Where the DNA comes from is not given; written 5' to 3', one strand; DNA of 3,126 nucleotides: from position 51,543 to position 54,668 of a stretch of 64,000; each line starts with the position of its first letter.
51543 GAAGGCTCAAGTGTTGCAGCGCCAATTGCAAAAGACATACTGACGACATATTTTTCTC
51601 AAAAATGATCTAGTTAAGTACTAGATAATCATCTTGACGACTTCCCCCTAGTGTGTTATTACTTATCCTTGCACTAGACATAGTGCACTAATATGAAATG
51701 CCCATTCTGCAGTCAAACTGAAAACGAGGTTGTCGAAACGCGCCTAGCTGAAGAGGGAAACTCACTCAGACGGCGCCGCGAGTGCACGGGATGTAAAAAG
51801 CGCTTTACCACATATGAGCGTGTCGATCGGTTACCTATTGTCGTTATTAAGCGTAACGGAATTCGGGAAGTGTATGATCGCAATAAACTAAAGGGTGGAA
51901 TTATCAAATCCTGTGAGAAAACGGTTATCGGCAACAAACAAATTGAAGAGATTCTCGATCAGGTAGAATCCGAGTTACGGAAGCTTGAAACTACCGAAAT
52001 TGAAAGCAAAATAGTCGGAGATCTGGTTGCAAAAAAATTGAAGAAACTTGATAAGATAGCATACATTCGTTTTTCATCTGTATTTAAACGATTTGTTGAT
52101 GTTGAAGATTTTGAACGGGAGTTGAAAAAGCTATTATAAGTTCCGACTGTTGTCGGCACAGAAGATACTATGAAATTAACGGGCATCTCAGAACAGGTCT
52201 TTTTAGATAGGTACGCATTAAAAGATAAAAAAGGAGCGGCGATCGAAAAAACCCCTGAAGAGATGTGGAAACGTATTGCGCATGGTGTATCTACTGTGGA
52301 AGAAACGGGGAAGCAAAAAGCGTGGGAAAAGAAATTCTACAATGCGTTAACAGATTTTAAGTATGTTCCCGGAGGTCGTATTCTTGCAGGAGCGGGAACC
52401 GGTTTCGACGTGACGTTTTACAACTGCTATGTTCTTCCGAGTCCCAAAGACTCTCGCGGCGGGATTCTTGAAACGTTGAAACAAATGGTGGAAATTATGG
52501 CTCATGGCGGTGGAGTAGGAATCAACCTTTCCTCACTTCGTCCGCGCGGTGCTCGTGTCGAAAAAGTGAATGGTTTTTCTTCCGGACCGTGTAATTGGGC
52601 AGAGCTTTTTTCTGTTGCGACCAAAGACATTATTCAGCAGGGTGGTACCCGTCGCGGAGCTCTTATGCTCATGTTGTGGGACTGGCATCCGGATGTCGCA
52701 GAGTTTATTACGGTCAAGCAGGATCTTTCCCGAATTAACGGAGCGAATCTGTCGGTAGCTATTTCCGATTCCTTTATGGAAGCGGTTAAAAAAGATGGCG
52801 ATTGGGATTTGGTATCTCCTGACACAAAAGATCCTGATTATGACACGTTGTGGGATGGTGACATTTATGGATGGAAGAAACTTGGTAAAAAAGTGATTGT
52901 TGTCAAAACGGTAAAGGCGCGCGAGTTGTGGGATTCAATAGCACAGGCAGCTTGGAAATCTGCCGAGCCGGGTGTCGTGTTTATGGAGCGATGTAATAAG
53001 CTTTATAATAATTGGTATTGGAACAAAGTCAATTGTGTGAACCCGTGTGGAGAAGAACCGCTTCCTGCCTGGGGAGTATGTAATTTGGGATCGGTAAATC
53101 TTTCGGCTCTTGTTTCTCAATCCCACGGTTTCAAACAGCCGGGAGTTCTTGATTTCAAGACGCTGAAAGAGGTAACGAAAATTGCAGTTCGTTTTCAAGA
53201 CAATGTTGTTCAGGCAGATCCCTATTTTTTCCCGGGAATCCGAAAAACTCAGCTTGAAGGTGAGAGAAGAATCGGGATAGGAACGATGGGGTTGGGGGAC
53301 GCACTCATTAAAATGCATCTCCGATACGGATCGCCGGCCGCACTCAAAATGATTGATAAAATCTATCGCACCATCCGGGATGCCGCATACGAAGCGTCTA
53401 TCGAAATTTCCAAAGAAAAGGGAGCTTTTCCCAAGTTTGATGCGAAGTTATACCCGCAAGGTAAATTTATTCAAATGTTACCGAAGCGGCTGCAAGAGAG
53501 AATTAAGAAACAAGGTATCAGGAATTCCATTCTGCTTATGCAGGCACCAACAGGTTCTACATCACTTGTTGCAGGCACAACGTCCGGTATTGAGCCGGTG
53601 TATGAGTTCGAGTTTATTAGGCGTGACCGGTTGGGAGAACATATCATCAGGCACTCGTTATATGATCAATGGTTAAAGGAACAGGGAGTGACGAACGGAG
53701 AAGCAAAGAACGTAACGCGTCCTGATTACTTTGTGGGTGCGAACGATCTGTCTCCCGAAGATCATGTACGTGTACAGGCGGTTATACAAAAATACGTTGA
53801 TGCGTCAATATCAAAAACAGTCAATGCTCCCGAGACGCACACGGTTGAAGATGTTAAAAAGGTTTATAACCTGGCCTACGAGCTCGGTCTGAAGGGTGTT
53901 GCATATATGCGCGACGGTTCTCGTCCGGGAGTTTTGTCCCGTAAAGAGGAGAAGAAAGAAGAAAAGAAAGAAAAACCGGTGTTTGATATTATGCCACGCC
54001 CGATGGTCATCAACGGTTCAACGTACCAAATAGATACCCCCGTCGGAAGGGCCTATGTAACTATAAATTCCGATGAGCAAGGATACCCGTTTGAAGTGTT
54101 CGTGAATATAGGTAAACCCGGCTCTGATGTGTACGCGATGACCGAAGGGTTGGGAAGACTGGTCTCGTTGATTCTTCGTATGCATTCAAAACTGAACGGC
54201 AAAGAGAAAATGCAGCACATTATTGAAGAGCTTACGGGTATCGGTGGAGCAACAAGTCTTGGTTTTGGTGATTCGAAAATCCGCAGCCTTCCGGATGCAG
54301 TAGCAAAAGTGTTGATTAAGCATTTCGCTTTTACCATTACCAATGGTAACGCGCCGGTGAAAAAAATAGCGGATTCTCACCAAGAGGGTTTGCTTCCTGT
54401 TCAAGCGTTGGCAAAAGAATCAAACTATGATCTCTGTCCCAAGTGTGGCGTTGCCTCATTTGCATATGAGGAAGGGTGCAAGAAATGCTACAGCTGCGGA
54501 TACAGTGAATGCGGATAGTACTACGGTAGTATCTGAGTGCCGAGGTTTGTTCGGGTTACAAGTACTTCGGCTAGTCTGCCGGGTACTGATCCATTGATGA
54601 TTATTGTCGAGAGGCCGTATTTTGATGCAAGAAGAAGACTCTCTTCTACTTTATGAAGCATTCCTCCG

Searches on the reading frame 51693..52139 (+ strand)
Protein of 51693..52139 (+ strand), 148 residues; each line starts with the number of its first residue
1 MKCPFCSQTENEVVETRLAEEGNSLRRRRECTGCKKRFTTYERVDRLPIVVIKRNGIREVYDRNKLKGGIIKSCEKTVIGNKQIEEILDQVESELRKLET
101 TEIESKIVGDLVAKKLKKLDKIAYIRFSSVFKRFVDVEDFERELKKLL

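Call 14: search_protein_families(library=pfam, proteins=[window:51693-52139:+], max_evalue=0.001)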
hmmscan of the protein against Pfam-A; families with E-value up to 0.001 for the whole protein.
window:51693-52139:+ (148 aa): 2 families
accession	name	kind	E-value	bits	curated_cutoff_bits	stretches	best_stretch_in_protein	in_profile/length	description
PF22811.2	Zn_ribbon_NrdR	-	3.5e-19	68.9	27.2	1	1-42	1-42/42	Transcriptional repressor NrdR-like, N-terminal domain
PF03477.21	ATP-cone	-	9.4e-17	61.8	25.8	1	49-134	1-85/88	ATP cone domain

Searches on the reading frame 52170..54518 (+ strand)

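Call 14: search_protein_families(library=pfam, proteins=[window:52170-54518:+], max_evalue=0.001)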
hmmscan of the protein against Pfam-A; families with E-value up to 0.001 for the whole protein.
window:52170-54518:+ (782 aa): 3 families
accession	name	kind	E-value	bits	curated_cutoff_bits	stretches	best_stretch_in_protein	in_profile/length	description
PF02867.20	Ribonuc_red_lgC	-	2.1e-127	426.4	23.9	1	86-580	3-523/523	Ribonucleotide reductase, barrel domain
PF00317.26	Ribonuc_red_lgN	-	2.9e-20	72.5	28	1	2-78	2-75/77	Ribonucleotide reductase, all-alpha domain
PF12637.14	TSCPD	-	1.7e-14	54.3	22.8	1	625-718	13-87/88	TSCPD domain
